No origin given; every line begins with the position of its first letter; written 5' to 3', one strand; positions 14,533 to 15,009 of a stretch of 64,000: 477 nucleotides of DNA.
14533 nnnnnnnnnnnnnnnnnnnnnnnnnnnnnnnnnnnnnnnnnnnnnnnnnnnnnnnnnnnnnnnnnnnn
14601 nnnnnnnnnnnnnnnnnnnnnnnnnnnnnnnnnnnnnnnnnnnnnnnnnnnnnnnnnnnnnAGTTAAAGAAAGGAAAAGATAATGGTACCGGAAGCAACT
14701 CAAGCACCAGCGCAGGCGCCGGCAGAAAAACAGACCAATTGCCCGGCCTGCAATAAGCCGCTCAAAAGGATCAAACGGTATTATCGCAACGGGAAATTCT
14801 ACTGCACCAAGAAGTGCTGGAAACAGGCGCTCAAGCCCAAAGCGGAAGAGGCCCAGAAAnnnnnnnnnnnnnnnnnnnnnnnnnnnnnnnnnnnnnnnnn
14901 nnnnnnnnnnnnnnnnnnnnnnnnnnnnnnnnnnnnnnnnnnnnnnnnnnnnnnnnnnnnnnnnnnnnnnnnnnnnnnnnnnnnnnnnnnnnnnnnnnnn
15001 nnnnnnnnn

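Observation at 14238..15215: Unannotated YacG-like zinc-ribbon micro-ORF translationally coupled between two PilZ genes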

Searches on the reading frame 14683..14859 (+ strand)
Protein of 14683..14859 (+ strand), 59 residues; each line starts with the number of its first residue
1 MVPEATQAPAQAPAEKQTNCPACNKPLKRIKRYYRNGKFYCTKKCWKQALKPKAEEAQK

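Call 3: search_protein_families(library=pfam, proteins=[window:14683-14859:+], max_evalue=1)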
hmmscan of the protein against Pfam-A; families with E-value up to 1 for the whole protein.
seq(59 aa): 3 families
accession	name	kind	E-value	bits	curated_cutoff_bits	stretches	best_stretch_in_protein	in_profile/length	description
PF00412.28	LIM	-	0.0032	18.1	22.9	1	19-47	28-56/58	LIM domain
PF23545.1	Zn_ribbon_HMPTM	-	0.021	14.8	27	1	17-45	6-33/45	HMPTM N-terminal zinc ribbon domain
PF15801.11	zf-C6H2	-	0.3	11.7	30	1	14-49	10-37/47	zf-MYND-like zinc finger, mRNA-binding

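Call 5: find_homologous_proteins(query=window:14683-14859:+, max_evalue=1)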
Query seq(59 aa) (59 aa): 309 proteins with E <= 1 among 309 candidates; the best 120 are listed.
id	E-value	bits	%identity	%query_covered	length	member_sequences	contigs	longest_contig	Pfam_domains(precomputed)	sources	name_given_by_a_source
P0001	5.6e-32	125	100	100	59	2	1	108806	-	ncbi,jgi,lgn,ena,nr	ncbi:MAG TPA: hypothetical protein VMD52_06415 [Patescibacteria group bacterium]|nr:hypothetical pro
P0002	2.9e-27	111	85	100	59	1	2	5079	-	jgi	jgi:hypothetical protein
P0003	8.1e-20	87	76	78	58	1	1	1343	-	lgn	-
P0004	3.2e-19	85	80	78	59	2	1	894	-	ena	-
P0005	3.6e-19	85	76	83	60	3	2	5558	-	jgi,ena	-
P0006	4.6e-19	85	67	93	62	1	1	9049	-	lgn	-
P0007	9.5e-19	84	69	85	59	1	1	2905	-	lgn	-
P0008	2.0e-18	83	76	83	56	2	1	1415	-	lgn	-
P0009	3.1e-18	82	82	75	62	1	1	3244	-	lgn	-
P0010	4.0e-18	82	66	97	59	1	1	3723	-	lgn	-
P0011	4.4e-18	82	70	95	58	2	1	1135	-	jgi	-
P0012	5.6e-18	82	66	97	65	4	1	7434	-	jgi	-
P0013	6.5e-18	81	68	100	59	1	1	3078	-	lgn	-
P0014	7.0e-18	81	67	76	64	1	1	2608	-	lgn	-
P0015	7.6e-18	81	78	78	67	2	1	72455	-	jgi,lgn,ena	-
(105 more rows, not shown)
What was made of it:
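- Checked: 309 homologues were found (call 5).
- One JGI record names a homologue YacG/DUF329 (call 5).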

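Call 8: find_related_loci(query=A1, collection=genome_contigs, flank=4000)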
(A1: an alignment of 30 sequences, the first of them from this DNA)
Query A1 (59 aa) in genome_contigs; peptide patterns used: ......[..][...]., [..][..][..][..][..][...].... (x = any residue, [..] = any of these).
219 stretches matched a pattern; 169 encode a relative of the query (tblastn E <= 1e-3); the best 80 are kept; 80 distinct loci.
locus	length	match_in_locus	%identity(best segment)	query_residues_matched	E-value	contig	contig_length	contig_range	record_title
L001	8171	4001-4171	68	1-56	3e-21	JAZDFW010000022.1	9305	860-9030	MAG: Candidatus Omnitrophota bacterium isolate MEGAHIT-group-0.225 k141_2227798, whole genome shotgun sequence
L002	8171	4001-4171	67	1-56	7e-21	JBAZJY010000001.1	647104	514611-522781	MAG: Candidatus Omnitrophota bacterium isolate SO_2017_LW4_130 scaffold_31_c1_LW137-91_2017, whole genome shotgun sequen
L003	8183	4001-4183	61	2-58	2e-20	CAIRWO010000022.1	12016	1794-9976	MAG: Candidatus Omnitrophica bacterium isolate A4_bin-512 genome assembly, contig: bin-512:022/218, whole genome shotgun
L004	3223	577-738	65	1-55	5e-20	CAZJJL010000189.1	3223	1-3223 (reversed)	MAG TPA_asm: uncultured Planctomycetales bacterium isolate SRP278252_co1_68 genome assembly, contig: NODE_64137_length_3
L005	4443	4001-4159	70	1-50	5e-20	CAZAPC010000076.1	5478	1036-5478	MAG TPA_asm: uncultured Planctomycetales bacterium isolate SRP098346_co1_103 genome assembly, contig: NODE_22033_length_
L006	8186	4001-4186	60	1-59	9e-20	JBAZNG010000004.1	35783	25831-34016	MAG: Candidatus Omnitrophota bacterium isolate SO_2017_LW4_61 scaffold_2677_c1_LW137-91_2017, whole genome shotgun seque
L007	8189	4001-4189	57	1-59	1e-19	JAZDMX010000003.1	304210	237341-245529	MAG: Candidatus Omnitrophota bacterium isolate MEGAHIT-group-0.683 k141_13961104, whole genome shotgun sequence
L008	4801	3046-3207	61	1-51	2e-19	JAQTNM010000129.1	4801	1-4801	MAG: Candidatus Omnitrophota bacterium isolate STA_64 NODE_45474_length_4801_cov_2.335901_Sandtown_A, whole genome shotg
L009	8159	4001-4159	62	5-57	3e-19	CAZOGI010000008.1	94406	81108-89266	MAG TPA_asm: uncultured Planctomycetales bacterium isolate binchicken_co115_127 genome assembly, contig: NODE_436_length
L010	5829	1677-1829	67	9-59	3e-19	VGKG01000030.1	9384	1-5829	MAG: Candidatus Omnitrophota bacterium isolate M_DeepCast_200m_m2_189 M_DeepCast_200m_m2_189_Ga0194113_10013740, whole g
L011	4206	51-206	65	5-56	3e-19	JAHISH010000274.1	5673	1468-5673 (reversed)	MAG: Candidatus Omnitrophota bacterium isolate MM_PC_MetaG.mb.163 MM_PC_MetaG.mb.163_k141_1896598, whole genome shotgun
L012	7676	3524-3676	67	2-52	4e-19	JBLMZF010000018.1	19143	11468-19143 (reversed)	MAG: Deltaproteobacteria bacterium isolate MAG210 PRJNA951521_bin66_renamed_17, whole genome shotgun sequence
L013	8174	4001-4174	66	1-51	4e-19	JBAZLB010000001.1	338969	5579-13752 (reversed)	MAG: Candidatus Omnitrophota bacterium isolate SO_2017_LW4_158 scaffold_89_c1_LW137-91_2017, whole genome shotgun sequen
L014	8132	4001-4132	75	15-58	7e-19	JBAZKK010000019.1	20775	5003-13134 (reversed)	MAG: Candidatus Omnitrophota bacterium isolate SO_2017_LW4_141 scaffold_5136_c1_LW137-91_2017, whole genome shotgun sequ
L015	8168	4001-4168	57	1-56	8e-19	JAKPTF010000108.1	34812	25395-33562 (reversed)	MAG: Candidatus Omnitrophota bacterium isolate JPNA_metabat.7 k141_1182701, whole genome shotgun sequence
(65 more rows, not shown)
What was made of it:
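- Checked: 169 species genomes hold a relative (call 8).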

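Call 10: search_protein_representatives(protein=window:14683-14859:+)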
Query: 59 residues. Proteins with E-value up to 0.001 (for the whole library): 99; up to 1e-10: 5; up to 1e-30: 0. The best 99 are listed.
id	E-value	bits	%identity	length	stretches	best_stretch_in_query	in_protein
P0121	8.7e-15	70.0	63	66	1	7-55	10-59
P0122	3.1e-13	65.1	61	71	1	8-56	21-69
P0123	3.9e-12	61.6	64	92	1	8-57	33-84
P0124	5.7e-12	61.1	63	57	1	13-55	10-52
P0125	4.8e-11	58.2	55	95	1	4-55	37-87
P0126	2.6e-10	56.0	53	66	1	3-59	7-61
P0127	4.3e-10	55.3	51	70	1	9-57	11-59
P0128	1.0e-09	54.0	70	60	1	22-58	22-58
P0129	1.2e-09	53.8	47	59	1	7-59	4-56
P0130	2.0e-09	53.2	59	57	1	14-50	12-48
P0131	6.7e-09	51.5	46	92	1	2-55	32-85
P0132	7.2e-09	51.4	47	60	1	3-55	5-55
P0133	7.3e-09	51.4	50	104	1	11-56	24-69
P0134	8.2e-09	51.2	47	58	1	8-55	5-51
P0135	1.0e-08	50.9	54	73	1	5-52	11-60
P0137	2.2e-08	49.9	53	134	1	6-58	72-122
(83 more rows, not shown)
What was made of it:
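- There are 309 homologues of about 50-70 aa (call 5), 169 species genomes hold a relative (call 8), and there are 99 clusters at 50% identity (call 10).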

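Call 12: find_encoding_contigs(protein=P0137, flank=5000, max_places=4)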
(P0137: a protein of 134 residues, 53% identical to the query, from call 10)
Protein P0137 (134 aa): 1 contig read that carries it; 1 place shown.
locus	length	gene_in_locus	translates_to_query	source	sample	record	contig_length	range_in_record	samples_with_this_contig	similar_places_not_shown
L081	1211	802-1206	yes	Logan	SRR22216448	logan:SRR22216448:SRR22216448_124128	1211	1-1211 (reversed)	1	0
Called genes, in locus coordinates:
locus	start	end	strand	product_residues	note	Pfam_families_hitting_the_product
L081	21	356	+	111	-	-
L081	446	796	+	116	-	PF07238:PilZ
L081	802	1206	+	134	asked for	-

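Call 13: search_protein_families(library=ncbifam, proteins=[window:14683-14859:+], max_evalue=0.1)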
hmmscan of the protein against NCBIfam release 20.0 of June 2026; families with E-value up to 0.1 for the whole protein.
seq(59 aa): 2 families
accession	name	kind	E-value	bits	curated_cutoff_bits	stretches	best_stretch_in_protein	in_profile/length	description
NF041023.1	PP0621_fam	subfamily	0.015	15.5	45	1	6-45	31-70/71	PP0621 family protein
TIGR00575.1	dnlj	equivalog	0.097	11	444.45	1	10-47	385-420/652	NAD-dependent DNA ligase LigA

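Call 22: search_solved_structures(query=A1, max_evalue=10, show_alignments=3)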
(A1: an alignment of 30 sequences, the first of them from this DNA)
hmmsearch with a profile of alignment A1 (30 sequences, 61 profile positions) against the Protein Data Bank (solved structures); distinct sequences matched with E-value up to 10: 19.
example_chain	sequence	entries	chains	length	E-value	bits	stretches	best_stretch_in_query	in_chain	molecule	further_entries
2das_A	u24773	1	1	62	0.045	16.6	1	11-51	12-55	Zinc finger MYM-type protein 5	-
2k16_A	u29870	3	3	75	0.06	16.2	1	12-34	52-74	Transcription initiation factor TFIID subunit 3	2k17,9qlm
7xtg_A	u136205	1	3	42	0.11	15.3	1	34-53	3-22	Bacteriocin curvacin-A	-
1nyp_A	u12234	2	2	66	0.15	14.9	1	22-44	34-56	PINCH protein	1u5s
2a2b_A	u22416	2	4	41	0.17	14.7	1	34-53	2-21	Bacteriocin curvacin A | Bacteriocin sakacin-A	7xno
2mq1_A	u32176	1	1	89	0.36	13.7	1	21-44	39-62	E3 ubiquitin-protein ligase Hakai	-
4v83_BU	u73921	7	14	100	0.92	12.4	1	22-40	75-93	50S ribosomal protein L24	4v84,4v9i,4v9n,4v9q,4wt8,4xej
6lba_A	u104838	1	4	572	1.1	12.1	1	11-49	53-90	Protein kinase family protein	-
4v9j_BY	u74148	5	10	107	1.2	12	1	22-40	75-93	50S ribosomal protein L24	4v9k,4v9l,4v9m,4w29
4zer_1Y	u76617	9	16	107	1.3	12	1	22-40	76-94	50S ribosomal protein L24 | Large ribosomal subunit protein uL24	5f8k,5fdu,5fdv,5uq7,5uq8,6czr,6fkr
4v7p_BU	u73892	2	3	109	1.3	12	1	22-40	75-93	50S ribosomal protein L24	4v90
10px_1Y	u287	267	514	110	1.3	11.9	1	22-40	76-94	50S ribosomal protein L24 | 50S ribosomal protein L23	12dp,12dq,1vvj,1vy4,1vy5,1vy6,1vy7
2row_A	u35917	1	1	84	1.4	11.8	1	20-30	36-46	Rho-associated protein kinase 2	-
4v87_AU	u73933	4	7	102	1.4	11.8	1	22-40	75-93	50S ribosomal protein L24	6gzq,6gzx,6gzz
7lt9_B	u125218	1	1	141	1.5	11.7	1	22-44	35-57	LIM and senescent cell antigen-like-containing domain protein 1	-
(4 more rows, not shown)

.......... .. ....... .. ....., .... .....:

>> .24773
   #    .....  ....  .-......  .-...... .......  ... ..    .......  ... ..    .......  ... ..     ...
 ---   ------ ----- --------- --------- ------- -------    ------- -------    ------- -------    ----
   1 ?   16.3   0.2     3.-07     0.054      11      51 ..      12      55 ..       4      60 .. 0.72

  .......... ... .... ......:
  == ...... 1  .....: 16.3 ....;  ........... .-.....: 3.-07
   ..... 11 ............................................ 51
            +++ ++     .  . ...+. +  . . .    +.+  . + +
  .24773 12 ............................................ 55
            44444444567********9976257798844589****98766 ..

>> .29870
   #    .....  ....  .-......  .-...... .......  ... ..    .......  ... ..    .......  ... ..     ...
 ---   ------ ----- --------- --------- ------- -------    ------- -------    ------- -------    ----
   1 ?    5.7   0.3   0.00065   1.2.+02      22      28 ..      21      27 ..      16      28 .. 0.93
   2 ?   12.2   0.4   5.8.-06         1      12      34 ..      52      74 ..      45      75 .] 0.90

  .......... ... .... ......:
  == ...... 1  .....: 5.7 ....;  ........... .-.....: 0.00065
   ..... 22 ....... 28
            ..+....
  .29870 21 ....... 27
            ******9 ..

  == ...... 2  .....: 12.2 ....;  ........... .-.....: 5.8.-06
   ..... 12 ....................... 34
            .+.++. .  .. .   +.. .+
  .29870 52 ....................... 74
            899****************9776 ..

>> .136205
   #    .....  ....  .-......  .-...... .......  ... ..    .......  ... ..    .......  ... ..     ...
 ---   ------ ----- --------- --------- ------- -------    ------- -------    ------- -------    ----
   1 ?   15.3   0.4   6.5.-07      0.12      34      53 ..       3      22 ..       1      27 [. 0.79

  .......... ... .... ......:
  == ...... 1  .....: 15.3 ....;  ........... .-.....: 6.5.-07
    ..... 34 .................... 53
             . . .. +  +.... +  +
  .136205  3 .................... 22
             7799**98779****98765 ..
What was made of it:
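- Closest known: Eukaryotic treble-clef fingers: the second half of LIM domains, MYM-type. Same: ZMYM5 MYM finger 2das gives E=0.045 (call 22).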

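Call 27: predict_structure(alignment_id=A1)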
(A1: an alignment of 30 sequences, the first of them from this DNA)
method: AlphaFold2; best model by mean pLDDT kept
length: 59 residues; sequences in the alignment: 30
mean_pLDDT: 72.5   pTM: 0.43
mean pLDDT of the five models: 72.5, 70.7, 69.5, 69.3, 66.3
residues with pLDDT >= 90: 0; 70-90: 34; 50-70: 25; < 50: 0
segments of 3 or more residues with pLDDT < 50: none
pLDDT, mean of each block of 10 residues (from residue 1): 56 63 83 84 86 62
secondary structure, 60 per line:
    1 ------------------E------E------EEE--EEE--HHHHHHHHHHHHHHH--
elements in order: E33-35 E38-40 H43-57
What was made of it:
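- AF2 gives a core pLDDT of about 84, with a beta hairpin at 33-40 and a helix at 43-57 (call 27).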

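Call 32: fold_search(model_id=the predicted structure, library=pdb)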
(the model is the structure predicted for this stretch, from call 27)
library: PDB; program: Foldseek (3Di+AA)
matches with E <= 10: 114; with E <= 0.001: 0
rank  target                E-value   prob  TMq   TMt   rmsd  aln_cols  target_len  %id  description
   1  2iyb_G                2.2e-01  0.96  0.45  0.42   1.4        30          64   30  Structure of complex between the 3rd LIM domain of TES and the EVH1 domain of Mena (released 2007-10-16)
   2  9a5x_A                4.8e-01  0.41  0.41  0.08   5.4        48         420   21  Integrative model of CLPX-CLPP by crosslinking MS and deep learning (released 2024-09-18)
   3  1x62_MODEL_1_A        5.6e-01  0.66  0.41  0.32   2.8        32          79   22  Solution structure of the LIM domain of carboxyl terminal LIM domain protein 1 (released 2005-11-17)
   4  1x64_MODEL_1_A        6.0e-01  0.63  0.41  0.29   4.5        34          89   26  Solution structure of the LIM domain of alpha-actinin-2 associated LIM protein (released 2005-11-17)
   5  1nyp_MODEL_1_A        6.0e-01  0.54  0.41  0.38   2.4        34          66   29  4th LIM domain of PINCH protein (released 2003-07-01)
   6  2xqn_T                7.9e-01  0.84  0.48  0.24   1.4        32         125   28  Complex of the 2nd and 3rd LIM domains of TES with the EVH1 DOMAIN of MENA and the N-Terminal domain of actin-like pro (released 2011-01-26)
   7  2iyb_F                7.9e-01  0.77  0.45  0.42   1.3        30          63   30  Structure of complex between the 3rd LIM domain of TES and the EVH1 domain of Mena (released 2007-10-16)
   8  7d2t_B                7.9e-01  0.51  0.36  0.18   1.7        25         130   36  Crystal structure of Rsu1/PINCH1_LIM45C complex (released 2021-02-24)
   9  2d8z_MODEL_1_A        9.1e-01  0.63  0.41  0.36   1.4        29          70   31  Solution structure of the third LIM domain of Four and a half LIM domains protein 2 (FHL-2) (released 2006-06-08)
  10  2ds5_A                9.1e-01  0.23  0.34  0.42   4.0        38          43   16  Structure of the ZBD in the orthorhomibic crystal from (released 2007-02-13)
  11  8x1c_L                9.8e-01  0.23  0.40  0.25   6.0        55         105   25  Structure of nucleosome-bound SRCAP-C in the ADP-bound state (released 2024-03-06)
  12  7d2t_D                1.1e+00  0.47  0.41  0.21   2.0        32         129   31  Crystal structure of Rsu1/PINCH1_LIM45C complex (released 2021-02-24)
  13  4jcj_B                1.1e+00  0.28  0.36  0.16   3.2        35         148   26  Crystal structure of Isl1 LIM domains with Ldb1 LIM-interaction domain (released 2013-06-19)
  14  2dan_MODEL_1_A        1.1e+00  0.25  0.43  0.42   4.9        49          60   16  The solution structure of the MYND domain (LEU384-CYS430) of human Zinc finger MYND domain containing protein  (released 2006-06-14)
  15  2iyb_E                1.2e+00  0.60  0.48  0.45   3.4        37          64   24  Structure of complex between the 3rd LIM domain of TES and the EVH1 domain of Mena (released 2007-10-16)
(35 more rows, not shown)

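Call 50: search_protein_families(library=pfam, alignment_id=A1, max_evalue=1)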
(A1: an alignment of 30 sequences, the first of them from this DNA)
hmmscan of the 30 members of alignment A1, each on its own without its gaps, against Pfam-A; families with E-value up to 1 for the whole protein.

A. member 1, seq(59 aa): 3 families
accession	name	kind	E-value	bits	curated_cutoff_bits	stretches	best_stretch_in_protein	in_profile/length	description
PF00412.28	LIM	-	0.0032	18.1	22.9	1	19-47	28-56/58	LIM domain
PF23545.1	Zn_ribbon_HMPTM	-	0.021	14.8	27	1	17-45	6-33/45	HMPTM N-terminal zinc ribbon domain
PF15801.11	zf-C6H2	-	0.3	11.7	30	1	14-49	10-37/47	zf-MYND-like zinc finger, mRNA-binding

B. families by the number of members that match (of 30 scanned): 23 families
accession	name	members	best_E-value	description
PF00412.28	LIM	28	0.00043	LIM domain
PF23545.1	Zn_ribbon_HMPTM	16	0.0022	HMPTM N-terminal zinc ribbon domain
PF15801.11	zf-C6H2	10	0.013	zf-MYND-like zinc finger, mRNA-binding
PF06044.18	DpnI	8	0.0027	Dam-replacing family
PF05443.17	ROS_MUCR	6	0.0017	ROS/MUCR transcriptional regulator protein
PF02069.22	Metallothio_Pro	6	0.0038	Prokaryotic metallothionein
PF04570.20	zf-FLZ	4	0.0073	zinc-finger of the FCS-type, C2-C2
PF13248.11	Zn_ribbon_3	3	0.011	zinc-ribbon domain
PF10892.13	DUF2688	3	0.02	Protein of unknown function (DUF2688)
PF04010.18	DUF357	3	0.025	Protein of unknown function (DUF357)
PF13824.12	zf-Mss51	3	0.029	Zinc-finger of mitochondrial splicing suppressor 51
PF14471.11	DUF4428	2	0.012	Domain of unknown function (DUF4428)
PF13920.12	zf-C3HC4_3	2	0.053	Zinc finger, C3HC4 type (RING finger)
PF01753.24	zf-MYND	2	0.062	MYND finger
PF24461.1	DUF7576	2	0.078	Family of unknown function (DUF7576)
PF03884.20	YacG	1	0.035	DNA gyrase inhibitor YacG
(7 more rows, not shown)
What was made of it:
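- On LIM domain (PF00412): 28 of 30 members match weakly (call 50).
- On MYM-type / FCS / TRASH-like zinc fingers: Scores are marginal: ZMYM5 2das at E=0.045 (call 22), and zf-FLZ (FCS type) in 4 of 30 members with best E=0.007 (call 50).
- Closest known: Eukaryotic treble-clef fingers: the second half of LIM domains, MYM-type. Same: LIM is weakly matched in 28 of 30 members, best E=4e-4 (call 50).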

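Call 68: find_encoding_contigs(protein=P0001, flank=3000, max_places=3)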
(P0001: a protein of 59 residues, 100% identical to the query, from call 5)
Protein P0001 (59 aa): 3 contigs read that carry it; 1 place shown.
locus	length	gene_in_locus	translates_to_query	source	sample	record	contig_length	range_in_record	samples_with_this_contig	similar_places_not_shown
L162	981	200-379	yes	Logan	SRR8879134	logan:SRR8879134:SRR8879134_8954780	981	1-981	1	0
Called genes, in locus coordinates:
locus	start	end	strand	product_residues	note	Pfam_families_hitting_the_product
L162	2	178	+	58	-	?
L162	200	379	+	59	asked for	-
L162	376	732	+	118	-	PF07238:PilZ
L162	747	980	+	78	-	?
